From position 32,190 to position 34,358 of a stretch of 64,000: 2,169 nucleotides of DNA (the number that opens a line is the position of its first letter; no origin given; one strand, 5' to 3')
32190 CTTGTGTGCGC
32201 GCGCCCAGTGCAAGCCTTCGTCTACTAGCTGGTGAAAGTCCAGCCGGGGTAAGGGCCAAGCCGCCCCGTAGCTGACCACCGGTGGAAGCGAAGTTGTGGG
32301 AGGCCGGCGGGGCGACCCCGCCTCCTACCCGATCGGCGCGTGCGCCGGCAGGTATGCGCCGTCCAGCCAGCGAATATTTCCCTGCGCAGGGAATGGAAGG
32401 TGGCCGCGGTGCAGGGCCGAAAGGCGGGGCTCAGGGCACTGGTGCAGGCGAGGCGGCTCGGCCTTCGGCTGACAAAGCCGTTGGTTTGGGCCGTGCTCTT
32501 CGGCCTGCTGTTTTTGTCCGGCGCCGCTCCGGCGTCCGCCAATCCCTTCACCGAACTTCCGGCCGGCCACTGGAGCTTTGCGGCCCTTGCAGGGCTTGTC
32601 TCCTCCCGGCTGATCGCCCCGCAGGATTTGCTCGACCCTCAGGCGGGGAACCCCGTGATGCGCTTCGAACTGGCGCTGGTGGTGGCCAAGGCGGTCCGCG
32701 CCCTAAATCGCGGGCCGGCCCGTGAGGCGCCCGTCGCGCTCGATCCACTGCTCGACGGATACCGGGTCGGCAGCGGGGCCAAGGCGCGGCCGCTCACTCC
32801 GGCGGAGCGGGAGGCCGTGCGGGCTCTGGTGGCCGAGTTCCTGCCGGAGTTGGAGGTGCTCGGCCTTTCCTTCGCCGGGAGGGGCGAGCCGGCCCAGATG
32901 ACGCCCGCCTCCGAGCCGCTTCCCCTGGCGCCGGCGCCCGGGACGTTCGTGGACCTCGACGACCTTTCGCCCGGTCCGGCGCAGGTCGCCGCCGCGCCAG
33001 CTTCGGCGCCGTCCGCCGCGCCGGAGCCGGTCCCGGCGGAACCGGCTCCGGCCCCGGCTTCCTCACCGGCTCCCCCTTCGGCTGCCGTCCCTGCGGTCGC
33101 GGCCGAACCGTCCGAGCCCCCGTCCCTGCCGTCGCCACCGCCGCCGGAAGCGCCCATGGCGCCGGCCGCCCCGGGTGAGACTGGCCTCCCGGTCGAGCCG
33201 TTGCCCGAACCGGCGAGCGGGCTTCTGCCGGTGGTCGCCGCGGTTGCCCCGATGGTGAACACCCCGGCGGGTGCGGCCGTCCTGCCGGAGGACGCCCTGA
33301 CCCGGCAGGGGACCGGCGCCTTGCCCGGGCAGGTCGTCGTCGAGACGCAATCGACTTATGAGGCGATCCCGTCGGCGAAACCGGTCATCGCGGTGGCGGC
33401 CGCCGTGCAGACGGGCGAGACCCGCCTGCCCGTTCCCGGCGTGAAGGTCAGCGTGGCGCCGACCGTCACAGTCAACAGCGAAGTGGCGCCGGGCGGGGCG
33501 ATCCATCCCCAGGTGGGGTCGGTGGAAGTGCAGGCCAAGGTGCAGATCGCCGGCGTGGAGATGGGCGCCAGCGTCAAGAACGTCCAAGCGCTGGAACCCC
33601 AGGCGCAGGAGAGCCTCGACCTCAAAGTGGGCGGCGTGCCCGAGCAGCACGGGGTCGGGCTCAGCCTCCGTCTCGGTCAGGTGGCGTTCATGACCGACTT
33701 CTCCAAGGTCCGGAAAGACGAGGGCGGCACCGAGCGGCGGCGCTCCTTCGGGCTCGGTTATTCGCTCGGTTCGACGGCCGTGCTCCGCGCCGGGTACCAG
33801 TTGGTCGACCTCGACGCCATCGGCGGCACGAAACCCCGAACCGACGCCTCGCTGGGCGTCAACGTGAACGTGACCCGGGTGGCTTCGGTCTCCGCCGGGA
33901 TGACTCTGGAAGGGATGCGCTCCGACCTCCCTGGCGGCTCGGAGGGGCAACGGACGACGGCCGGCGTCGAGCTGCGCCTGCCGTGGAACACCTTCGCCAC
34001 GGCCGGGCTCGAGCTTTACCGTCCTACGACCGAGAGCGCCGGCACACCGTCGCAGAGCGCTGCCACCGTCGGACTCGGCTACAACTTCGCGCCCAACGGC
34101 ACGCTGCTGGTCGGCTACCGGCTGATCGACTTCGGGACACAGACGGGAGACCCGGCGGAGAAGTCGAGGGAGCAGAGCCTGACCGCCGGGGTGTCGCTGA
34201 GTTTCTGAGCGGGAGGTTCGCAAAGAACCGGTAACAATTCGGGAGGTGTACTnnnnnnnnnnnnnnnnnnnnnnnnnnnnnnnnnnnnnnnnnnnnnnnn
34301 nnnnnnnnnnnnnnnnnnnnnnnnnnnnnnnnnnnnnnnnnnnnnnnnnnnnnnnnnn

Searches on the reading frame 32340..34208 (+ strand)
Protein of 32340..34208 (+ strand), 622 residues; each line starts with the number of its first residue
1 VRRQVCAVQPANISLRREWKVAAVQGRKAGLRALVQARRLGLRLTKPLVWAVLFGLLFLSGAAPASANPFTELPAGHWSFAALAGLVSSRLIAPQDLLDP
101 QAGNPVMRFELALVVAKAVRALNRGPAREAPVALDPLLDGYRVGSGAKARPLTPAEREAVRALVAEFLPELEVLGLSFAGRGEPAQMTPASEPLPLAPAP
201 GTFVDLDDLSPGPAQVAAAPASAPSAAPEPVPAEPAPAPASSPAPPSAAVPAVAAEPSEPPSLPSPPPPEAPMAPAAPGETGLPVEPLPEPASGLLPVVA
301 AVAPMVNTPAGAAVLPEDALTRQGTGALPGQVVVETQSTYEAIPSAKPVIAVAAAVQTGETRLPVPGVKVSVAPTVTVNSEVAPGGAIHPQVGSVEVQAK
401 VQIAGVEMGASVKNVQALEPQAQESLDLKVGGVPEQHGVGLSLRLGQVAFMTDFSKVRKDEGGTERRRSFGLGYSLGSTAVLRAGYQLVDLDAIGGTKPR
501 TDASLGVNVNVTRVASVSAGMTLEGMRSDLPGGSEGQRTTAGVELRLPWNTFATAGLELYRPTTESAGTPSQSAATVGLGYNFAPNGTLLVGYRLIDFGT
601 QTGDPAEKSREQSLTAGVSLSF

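Call 3: search_protein_families(library=pfam, proteins=[window:32340-34208:+], max_evalue=1)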
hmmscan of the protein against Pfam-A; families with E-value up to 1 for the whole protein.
window:32340-34208:+ (622 aa): 5 families
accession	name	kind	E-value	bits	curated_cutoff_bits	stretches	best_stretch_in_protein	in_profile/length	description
PF13609.12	Porin_4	-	4e-06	27.3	27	2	467-598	185-307/310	Gram-negative porin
PF13505.12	OMP_b-brl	-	7.1e-05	23.5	28.7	1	436-622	19-175/175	Outer membrane protein beta-barrel domain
PF07437.17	YfaZ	-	0.00019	21.5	23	1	532-602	90-161/180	YfaZ precursor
PF09411.16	PagL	-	0.13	12.8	23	0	548-595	60-111/136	Lipid A 3-O-deacylase (PagL)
PF10677.15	DUF2490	-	0.35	11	29.8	0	565-601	29-60/186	Protein of unknown function (DUF2490)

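Call 6: search_protein_families(library=ncbifam, proteins=[window:32340-34208:+], max_evalue=1)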
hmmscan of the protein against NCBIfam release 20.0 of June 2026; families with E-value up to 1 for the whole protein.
window:32340-34208:+ (622 aa): 1 family
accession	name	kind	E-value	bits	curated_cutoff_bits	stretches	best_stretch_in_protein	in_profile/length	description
TIGR04430.1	OM_asym_MlaD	equivalog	0.12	12.2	135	1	390-417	46-72/146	outer membrane lipid asymmetry maintenance protein MlaD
